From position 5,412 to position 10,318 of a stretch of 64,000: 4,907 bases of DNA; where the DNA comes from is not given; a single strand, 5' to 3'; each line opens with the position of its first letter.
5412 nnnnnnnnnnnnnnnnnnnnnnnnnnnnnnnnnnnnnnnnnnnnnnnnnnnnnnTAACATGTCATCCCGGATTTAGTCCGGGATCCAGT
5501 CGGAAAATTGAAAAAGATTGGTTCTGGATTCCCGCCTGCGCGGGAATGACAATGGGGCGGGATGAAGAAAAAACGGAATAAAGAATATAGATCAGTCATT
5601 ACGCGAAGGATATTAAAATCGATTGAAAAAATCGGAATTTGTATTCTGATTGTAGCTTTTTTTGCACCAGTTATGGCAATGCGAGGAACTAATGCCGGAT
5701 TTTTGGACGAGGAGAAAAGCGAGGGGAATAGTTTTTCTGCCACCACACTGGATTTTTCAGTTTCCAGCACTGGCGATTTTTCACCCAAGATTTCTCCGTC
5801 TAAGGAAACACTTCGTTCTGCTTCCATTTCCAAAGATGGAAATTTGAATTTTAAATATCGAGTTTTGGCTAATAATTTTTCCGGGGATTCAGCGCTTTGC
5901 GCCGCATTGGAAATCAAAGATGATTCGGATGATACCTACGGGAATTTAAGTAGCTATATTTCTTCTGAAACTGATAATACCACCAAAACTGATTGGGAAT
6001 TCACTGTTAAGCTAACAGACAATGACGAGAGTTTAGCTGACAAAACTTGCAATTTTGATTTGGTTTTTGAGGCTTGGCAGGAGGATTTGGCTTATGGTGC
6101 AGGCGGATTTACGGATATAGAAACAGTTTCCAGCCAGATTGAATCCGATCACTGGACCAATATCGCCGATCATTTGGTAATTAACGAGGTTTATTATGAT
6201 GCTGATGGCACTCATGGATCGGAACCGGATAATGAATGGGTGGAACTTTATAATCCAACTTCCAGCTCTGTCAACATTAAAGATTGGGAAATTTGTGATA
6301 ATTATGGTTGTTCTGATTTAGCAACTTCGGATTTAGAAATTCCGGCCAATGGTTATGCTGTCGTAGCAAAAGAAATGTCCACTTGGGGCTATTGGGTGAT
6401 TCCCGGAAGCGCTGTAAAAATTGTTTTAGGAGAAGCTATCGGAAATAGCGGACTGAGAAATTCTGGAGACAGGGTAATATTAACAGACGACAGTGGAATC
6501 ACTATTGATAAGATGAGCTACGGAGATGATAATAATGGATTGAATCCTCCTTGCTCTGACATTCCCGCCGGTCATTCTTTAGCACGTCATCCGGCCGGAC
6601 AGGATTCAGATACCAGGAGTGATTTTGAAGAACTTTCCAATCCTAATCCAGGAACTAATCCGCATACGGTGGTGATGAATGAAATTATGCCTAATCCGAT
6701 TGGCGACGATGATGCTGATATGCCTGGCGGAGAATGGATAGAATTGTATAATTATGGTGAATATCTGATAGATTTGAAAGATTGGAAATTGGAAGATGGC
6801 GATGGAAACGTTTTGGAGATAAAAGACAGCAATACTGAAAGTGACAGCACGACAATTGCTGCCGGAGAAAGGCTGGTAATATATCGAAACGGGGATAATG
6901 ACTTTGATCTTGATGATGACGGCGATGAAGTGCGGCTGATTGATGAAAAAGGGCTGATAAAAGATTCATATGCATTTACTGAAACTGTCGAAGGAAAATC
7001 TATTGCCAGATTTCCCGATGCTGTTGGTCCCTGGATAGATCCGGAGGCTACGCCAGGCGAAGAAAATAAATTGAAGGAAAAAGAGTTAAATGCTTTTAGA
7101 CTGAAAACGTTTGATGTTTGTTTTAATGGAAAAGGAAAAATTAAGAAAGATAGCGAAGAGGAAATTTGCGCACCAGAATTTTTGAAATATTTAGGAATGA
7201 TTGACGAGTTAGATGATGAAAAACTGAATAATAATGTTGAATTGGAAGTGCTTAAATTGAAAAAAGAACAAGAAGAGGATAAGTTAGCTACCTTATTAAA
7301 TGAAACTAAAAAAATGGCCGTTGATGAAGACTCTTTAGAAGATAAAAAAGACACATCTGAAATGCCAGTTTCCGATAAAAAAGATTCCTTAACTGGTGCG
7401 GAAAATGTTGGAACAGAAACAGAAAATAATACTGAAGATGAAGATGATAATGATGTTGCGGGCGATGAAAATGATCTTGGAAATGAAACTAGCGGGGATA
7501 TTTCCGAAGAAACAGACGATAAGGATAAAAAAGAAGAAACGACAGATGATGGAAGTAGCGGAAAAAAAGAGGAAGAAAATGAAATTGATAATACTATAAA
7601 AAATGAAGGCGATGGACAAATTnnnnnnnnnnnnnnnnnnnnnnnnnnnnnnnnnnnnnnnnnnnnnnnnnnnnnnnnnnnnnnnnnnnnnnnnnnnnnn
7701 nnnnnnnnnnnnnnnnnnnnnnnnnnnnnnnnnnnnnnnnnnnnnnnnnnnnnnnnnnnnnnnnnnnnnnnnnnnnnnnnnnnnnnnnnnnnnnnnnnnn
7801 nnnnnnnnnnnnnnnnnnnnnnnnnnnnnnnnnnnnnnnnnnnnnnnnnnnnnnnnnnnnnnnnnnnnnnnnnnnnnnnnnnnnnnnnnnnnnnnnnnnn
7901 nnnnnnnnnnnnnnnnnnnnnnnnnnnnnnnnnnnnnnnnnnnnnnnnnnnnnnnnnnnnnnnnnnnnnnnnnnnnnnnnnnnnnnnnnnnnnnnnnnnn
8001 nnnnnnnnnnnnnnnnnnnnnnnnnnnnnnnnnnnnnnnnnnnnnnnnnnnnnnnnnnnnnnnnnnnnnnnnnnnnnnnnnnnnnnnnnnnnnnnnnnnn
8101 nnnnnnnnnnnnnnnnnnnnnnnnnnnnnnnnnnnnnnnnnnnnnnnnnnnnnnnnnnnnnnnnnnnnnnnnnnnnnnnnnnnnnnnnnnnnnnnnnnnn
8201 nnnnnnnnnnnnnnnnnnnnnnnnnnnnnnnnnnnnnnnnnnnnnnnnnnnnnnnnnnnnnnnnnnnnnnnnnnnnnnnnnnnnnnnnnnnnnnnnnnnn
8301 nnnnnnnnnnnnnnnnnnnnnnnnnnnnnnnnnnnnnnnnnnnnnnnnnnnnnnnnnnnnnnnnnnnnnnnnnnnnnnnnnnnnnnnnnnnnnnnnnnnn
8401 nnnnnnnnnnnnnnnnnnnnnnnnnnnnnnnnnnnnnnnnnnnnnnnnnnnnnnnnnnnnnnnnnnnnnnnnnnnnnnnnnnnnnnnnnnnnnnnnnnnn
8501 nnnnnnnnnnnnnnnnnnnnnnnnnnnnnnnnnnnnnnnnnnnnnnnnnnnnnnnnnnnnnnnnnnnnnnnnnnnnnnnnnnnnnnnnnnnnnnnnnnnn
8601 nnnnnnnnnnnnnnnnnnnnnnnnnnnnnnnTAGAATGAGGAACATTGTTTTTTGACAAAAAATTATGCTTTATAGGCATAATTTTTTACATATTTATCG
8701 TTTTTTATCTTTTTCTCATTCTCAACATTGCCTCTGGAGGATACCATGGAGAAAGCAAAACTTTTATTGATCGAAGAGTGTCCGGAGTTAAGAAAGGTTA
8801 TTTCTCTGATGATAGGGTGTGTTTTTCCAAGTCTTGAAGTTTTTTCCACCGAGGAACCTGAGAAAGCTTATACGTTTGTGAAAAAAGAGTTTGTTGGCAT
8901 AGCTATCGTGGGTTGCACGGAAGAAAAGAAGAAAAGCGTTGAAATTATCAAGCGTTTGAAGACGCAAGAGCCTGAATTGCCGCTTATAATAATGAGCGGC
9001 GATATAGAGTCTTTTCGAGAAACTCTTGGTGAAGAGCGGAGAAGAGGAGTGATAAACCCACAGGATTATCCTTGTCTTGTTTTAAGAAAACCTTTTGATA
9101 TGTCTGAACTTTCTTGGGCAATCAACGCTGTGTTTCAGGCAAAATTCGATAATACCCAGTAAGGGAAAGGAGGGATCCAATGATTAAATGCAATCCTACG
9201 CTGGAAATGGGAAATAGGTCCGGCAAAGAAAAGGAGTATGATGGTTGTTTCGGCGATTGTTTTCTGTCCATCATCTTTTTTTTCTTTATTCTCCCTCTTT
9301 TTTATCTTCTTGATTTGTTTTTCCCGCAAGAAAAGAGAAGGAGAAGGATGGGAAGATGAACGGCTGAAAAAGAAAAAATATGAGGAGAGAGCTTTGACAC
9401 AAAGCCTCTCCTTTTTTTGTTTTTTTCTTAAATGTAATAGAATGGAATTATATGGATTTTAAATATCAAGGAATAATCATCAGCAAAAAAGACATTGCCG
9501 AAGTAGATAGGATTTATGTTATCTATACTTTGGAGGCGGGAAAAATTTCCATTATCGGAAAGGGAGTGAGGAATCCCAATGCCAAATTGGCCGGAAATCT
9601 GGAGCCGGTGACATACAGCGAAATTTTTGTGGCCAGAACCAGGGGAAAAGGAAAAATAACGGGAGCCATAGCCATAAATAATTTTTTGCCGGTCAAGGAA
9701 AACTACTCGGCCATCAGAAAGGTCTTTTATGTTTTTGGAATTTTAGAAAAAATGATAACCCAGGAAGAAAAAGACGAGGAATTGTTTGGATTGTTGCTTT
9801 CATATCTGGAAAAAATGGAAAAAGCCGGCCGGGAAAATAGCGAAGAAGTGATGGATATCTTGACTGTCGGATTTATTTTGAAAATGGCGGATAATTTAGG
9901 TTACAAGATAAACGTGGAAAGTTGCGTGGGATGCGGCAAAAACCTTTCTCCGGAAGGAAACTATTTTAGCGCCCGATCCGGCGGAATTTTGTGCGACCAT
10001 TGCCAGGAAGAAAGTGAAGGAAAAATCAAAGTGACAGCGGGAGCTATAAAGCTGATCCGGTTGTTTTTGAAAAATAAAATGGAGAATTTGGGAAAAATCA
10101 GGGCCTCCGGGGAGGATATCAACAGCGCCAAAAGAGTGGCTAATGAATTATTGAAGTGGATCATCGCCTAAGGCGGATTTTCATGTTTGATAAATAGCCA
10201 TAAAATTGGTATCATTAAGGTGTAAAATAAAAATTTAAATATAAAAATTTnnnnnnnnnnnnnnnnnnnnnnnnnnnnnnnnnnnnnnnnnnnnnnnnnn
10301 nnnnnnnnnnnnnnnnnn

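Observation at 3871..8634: SipW-type peptidase embedded among three TasA/camelysin-like paralogues, one fused to lamin-tail domains and one membrane-anchored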

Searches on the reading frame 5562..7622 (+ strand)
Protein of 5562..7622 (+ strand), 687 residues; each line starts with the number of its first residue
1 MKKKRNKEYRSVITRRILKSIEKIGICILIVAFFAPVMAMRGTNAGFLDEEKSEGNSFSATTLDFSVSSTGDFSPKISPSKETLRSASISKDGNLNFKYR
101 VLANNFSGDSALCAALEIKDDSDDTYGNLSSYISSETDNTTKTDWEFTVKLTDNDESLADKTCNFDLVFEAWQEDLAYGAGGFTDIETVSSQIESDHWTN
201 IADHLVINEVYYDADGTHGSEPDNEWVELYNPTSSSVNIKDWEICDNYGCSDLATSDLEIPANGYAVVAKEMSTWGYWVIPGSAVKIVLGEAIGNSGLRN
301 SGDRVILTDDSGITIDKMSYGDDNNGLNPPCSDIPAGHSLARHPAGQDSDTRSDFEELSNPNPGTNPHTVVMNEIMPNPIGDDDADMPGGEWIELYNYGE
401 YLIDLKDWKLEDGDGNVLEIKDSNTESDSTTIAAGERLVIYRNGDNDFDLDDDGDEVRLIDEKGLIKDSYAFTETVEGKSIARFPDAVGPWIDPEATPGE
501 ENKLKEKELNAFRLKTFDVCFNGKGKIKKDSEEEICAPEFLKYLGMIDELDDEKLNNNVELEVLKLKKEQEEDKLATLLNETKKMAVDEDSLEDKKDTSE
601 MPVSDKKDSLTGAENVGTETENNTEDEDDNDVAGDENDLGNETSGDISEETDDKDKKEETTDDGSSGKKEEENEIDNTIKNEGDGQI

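Call 5: search_protein_families(library=pfam, max_evalue=1, proteins=[window:5562-7622:+])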
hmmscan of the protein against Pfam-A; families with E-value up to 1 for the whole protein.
window:5562-7622:+ (687 aa): 1 family
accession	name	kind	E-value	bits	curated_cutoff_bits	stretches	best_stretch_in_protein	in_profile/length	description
PF00932.25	LTD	-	1.3e-34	119.3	34.3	2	366-472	4-107/109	Lamin Tail Domain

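Call 6: search_protein_families(library=ncbifam, max_evalue=1, proteins=[window:5562-7622:+])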
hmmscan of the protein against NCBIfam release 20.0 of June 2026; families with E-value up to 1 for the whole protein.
window:5562-7622:+ (687 aa): 0 families

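Call 30: search_protein_families(library=pfam, alignment_id=A3, max_evalue=0.001)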
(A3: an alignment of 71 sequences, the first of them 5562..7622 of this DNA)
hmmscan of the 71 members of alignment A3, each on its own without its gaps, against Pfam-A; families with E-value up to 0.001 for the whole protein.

A. member 1, window:5562-7622:+ (687 aa): 1 family
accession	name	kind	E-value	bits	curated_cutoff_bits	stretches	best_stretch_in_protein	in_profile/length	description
PF00932.25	LTD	-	1.3e-34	119.3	34.3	2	366-472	4-107/109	Lamin Tail Domain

B. families by the number of members that match (of 71 scanned): 19 families
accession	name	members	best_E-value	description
PF00932.25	LTD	63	4.3e-35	Lamin Tail Domain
PF12389.13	Peptidase_M73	23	1.5e-08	Camelysin metallo-endopeptidase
PF13385.13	Laminin_G_3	8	4.7e-33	Concanavalin A-like lectin/glucanases superfamily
PF24517.2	CBM96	4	8.6e-32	Carbohydrate-binding module family 96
PF16656.11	Pur_ac_phosph_N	3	1.8e-09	Purple acid Phosphatase, N-terminal domain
PF10342.15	Kre9_KNH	3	1.1e-05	Kre9/KNH-like N-terminal Ig-like domain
PF00041.27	fn3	2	6e-05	Fibronectin type III domain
PF00754.31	F5_F8_type_C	1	1.7e-20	F5/8 type C domain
PF05048.19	NosD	1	2.2e-18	Periplasmic copper-binding protein (NosD)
PF22633.2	F5_F8_type_C_2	1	1.7e-17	NedA-like, galactose-binding domain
PF13229.12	Beta_helix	1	8.1e-13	Right handed beta helix region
PF07953.20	Toxin_R_bind_N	1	4e-09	Clostridium neurotoxin, N-terminal receptor binding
PF00717.28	Peptidase_S24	1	5e-08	Peptidase S24-like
PF02973.23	Sialidase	1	9.7e-08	Sialidase, N-terminal domain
PF00877.26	NLPC_P60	1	1.1e-06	NlpC/P60 family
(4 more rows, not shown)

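Call 59: predict_structure(alignment_id=A3)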
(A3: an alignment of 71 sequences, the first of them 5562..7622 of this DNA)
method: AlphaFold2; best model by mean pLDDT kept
length: 687 residues; sequences in the alignment: 71
mean_pLDDT: 81.8   pTM: 0.54
mean pLDDT of the five models: 81.8, 80.9, 80.0, 79.5, 78.6
residues with pLDDT >= 90: 395; 70-90: 147; 50-70: 34; < 50: 111
segments of 3 or more residues with pLDDT < 50: 1-7, 41-45, 594-687
pLDDT, mean of each block of 10 residues (from residue 1): 45 73 85 74 48 60 95 92 95 97 98 98 96 97 97 91 98 96 97 86 84 96 96 89 97 96 92 94 93 95 96 95 95 97 85 93 80 92 81 90 90 95 95 93 82 86 88 89 89 91 92 95 90 90 88 85 93 94 78 45 39 36 39 36 35 37 35 37 34
secondary structure, 60 per line:
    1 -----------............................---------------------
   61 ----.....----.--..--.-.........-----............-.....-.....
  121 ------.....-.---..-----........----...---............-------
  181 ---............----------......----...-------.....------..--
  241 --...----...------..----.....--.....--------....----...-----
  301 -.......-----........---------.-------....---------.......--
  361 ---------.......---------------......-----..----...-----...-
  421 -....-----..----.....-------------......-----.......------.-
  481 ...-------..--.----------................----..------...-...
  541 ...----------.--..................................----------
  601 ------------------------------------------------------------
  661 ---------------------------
elements in order (helices of 4 or more, strands of 3 or more residues): H12-39 E65-69 E83-91 E97-108 H110-114 E116-120 E144-151 E162-173 E184-195 E206-211 E226-230 E243-245 E250-252 E265-269 H272-276 E285-288 E302-308 E314-321 E339-342 E355-358 E370-376 E392-397 E409-411 E417-419 E437-441 E455-460 E466-472 E481-483 H506-520 H538-543 H557-590

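Call 62: fold_search(model_id=the predicted structure, library=pdb)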
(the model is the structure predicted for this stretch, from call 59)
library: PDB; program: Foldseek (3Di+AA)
matches with E <= 10: 1610; with E <= 0.001: 27
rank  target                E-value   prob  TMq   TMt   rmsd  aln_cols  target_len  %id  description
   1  3f85                  3.8e-06  0.98  0.15  0.21  29.1       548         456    7  Structure of fusion complex of homo trimeric major pilin subunits CfaB of CFA/I fimbirae from ETEC E. coli (released 2009-08-11)
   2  9ijj_P                2.2e-05  0.97  0.16  0.18  25.9       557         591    9  In situ structure of the central apparatus in mouse sperm axoneme. (released 2025-06-04)
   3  3f84_B                4.3e-05  0.99  0.15  0.29  12.7       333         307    9  Structure of fusion complex of major pilin CfaB and major pilin CfaB of CFA/I pilus from ETEC E. coli (released 2009-08-11)
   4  5irb_A                4.3e-05  0.97  0.14  0.24  28.8       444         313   12  Structural insight into host cell surface retention of a 1.5-MDa bacterial ice-binding adhesin (released 2017-07-19)
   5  5irb_B                4.3e-05  0.96  0.13  0.22  28.1       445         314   13  Structural insight into host cell surface retention of a 1.5-MDa bacterial ice-binding adhesin (released 2017-07-19)
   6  2qsv                  6.8e-05  1.00  0.13  0.35  17.8       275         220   12  Crystal structure of protein of unknown function from Porphyromonas gingivalis W83 (released 2007-09-25)
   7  7c7u_A                7.1e-05  0.80  0.13  0.15  16.8       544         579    9  Biofilm associated protein - BSP domain (released 2021-05-12)
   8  4q1z                  8.4e-05  1.00  0.16  0.24  13.1       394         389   10  Crystal structure of a DUF4876 family protein (BT_1938) from Bacteroides thetaiotaomicron VPI-5482 at 2.50 A resolution (released 2014-04-23)
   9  3jwn_C                9.4e-05  0.99  0.12  0.33  18.5       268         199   11  Complex of FimC, FimF, FimG and FimH (released 2010-06-16)
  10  5a42                  9.4e-05  0.89  0.12  0.06  19.4       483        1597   10  Cryo-EM single particle 3D reconstruction of the native conformation of E. coli alpha-2-macroglobulin (ECAM) (released 2015-07-29)
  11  9ijj_C                1.0e-04  0.84  0.12  0.09  26.1       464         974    8  In situ structure of the central apparatus in mouse sperm axoneme. (released 2025-06-04)
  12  9ijj_4G               1.6e-04  0.84  0.14  0.03  31.3       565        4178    8  In situ structure of the central apparatus in mouse sperm axoneme. (released 2025-06-04)
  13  3sqb_C                2.0e-04  0.99  0.12  0.33  17.8       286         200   10  Structure of the major type 1 pilus subunit FimA bound to the FimC chaperone (released 2012-05-30)
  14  9i1y_B                2.0e-04  0.99  0.13  0.30  18.0       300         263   12  WxLIP from Enterococcus faecium (released 2026-01-28)
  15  7p4l_C                3.2e-04  1.00  0.13  0.17   9.9       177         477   15  Crystal structure of the trimeric ectodomain of archaeal Fusexin1 (Fsx1) (released 2022-07-13)
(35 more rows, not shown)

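Call 80: search_protein_families(library=ncbifam, alignment_id=A3, max_evalue=0.01)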
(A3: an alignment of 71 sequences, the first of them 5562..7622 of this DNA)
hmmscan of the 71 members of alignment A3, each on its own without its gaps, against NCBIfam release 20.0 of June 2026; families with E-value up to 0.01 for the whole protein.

A. member 1, window:5562-7622:+ (687 aa): 0 families

B. families by the number of members that match (of 71 scanned): 24 families
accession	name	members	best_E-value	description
TIGR04088.1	cognate_SipW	27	3.6e-07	SipW-dependent-type signal peptide-containing protein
NF052521.1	TafC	8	4e-15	TafC family fimbrial protein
NF033679.1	DNRLRE_dom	4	1.6e-28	DNRLRE domain-containing protein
NF046067.1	SigPepSipWBacil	2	1.2e-37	signal peptidase I SipW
NF047446.1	barrel_OmpL47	2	2.3e-10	OmpL47-type beta-barrel domain-containing protein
NF046066.1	BioflmMtrxTasA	2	0.0002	biofilm matrix protein TasA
TIGR02228.1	sigpep_I_arch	1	8.2e-34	signal peptidase I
TIGR04247.1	NosD_copper_fam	1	1.3e-20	nitrous oxide reductase family maturation protein NosD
NF007065.0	PRK09510.1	1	2.2e-09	cell envelope integrity protein TolA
NF047494.1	Lepto_SBBP_lipo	1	3.3e-09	SBBP repeat beta-propeller lipoprotein, LipL53 family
TIGR03804.1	para_beta_helix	1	1e-07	parallel beta-helix repeat protein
TIGR02227.1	sigpep_I_bact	1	1.3e-06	signal peptidase I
TIGR02794.1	tolA_full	1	1.8e-06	cell envelope integrity protein TolA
TIGR02608.1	delta_60_rpt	1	2.1e-06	delta-60 repeat domain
NF041611.1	exoglucan_CbhB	1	4.2e-05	exoglucanase CbhB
TIGR04087.1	YqxM_for_SipW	1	0.00055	amyloid fiber anchoring/assembly protein TapA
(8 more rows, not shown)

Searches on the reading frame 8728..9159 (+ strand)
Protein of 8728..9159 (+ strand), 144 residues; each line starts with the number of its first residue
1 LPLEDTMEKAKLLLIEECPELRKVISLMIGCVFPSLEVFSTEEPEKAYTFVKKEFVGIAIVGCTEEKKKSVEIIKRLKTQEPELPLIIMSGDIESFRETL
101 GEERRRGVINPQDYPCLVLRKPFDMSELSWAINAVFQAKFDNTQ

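Call 5: search_protein_families(library=pfam, max_evalue=1, proteins=[window:8728-9159:+])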
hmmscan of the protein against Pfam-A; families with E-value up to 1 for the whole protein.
window:8728-9159:+ (144 aa): 3 families
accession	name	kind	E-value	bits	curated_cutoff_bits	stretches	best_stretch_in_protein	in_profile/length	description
PF00072.30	Response_reg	-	0.00037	21.1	30.2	1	13-94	2-81/111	Response regulator receiver domain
PF24669.2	Ddi2_HDD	-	0.065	13.8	32.8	1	74-105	17-48/66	Ddi2 HDD domain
PF01300.24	Sua5_yciO_yrdC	-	0.12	12.4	25.1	1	61-100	19-58/178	Telomere recombination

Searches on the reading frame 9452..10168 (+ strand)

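Call 5: search_protein_families(library=pfam, max_evalue=1, proteins=[window:9452-10168:+])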
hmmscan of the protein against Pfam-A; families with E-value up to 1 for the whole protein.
window:9452-10168:+ (239 aa): 4 families
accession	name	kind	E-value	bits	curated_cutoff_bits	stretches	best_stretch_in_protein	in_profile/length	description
PF02565.21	RecO_C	-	1.6e-24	86.9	22.1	1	92-236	11-147/157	Recombination protein O C terminal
PF11967.14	RecO_N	-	2.2e-13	50.4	27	1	1-78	1-80/80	Recombination protein O N terminal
PF07709.16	SRR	-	0.21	12.5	20.6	0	76-88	1-13/14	Seven Residue Repeat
PF23550.1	zf_Tbcl_Rhp7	-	0.28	11.2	27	0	175-188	24-37/39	DNA repair protein rhp7 treble clef domain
